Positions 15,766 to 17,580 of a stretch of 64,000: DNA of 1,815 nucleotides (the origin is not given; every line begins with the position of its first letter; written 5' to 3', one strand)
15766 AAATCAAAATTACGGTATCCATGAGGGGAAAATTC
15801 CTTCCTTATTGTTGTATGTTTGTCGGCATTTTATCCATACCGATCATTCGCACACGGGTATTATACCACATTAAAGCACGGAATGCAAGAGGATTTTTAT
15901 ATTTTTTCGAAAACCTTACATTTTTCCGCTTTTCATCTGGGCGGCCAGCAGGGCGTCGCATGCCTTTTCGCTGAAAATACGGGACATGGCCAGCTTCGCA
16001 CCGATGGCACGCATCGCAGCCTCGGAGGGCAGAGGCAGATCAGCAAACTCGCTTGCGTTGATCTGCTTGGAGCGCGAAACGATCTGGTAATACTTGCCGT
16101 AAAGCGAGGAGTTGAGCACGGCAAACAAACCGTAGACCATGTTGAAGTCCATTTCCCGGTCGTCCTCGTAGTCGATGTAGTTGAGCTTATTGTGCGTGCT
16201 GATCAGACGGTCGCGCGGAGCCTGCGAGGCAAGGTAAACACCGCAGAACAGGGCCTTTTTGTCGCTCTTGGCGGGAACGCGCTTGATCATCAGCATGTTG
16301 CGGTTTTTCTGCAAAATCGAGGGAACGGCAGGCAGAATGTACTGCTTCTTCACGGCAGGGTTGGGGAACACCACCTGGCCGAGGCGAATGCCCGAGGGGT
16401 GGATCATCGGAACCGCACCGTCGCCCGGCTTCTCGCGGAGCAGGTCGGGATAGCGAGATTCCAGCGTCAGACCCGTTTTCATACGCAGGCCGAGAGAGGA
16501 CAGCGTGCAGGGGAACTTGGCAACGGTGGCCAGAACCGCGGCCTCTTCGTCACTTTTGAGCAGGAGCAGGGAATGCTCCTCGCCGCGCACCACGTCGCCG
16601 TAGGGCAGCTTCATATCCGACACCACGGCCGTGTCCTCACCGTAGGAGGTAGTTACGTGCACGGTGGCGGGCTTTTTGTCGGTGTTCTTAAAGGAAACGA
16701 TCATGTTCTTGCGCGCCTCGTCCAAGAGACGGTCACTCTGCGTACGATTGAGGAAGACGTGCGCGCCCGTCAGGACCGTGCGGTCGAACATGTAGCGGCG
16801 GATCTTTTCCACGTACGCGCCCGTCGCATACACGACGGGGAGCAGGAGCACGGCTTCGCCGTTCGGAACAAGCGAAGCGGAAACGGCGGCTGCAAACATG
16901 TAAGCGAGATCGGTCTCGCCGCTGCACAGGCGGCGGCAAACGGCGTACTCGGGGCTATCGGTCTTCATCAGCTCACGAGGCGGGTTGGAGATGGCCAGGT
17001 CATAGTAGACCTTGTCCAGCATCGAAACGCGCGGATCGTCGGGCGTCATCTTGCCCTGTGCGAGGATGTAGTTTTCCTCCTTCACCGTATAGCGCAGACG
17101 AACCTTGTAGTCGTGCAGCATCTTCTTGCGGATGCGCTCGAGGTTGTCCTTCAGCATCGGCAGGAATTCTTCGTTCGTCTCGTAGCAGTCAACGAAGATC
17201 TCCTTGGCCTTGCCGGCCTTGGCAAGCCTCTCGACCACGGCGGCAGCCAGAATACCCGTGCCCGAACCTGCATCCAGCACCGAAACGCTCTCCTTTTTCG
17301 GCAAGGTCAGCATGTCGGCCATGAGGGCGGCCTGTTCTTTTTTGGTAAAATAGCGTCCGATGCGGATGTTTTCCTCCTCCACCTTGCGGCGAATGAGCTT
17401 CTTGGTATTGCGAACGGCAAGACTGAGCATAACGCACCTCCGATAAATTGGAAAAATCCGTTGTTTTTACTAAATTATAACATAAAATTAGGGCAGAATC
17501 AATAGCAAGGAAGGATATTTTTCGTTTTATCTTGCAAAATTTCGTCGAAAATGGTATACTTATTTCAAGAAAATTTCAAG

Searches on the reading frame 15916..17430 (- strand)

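Call 55: search_protein_families(library=pfam, proteins=[window:15916-17430:-], max_evalue=1)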
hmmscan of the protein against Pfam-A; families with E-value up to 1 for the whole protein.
window:15916-17430:- (504 aa): 4 families
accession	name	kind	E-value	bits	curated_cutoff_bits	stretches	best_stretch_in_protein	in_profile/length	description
PF02384.22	N6_Mtase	-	5.7e-05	23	20.4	1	13-221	14-208/311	N-6 DNA Methylase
PF05175.20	MTS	-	0.0023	18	23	1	42-104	26-82/170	Methyltransferase small domain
PF01135.25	PCMT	-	0.011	16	20.3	1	23-74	51-100/210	Protein-L-isoaspartate(D-aspartate) O-methyltransferase (PCMT)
PF10294.15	Methyltransf_16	-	0.26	11.5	21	1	35-102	39-94/174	Lysine methyltransferase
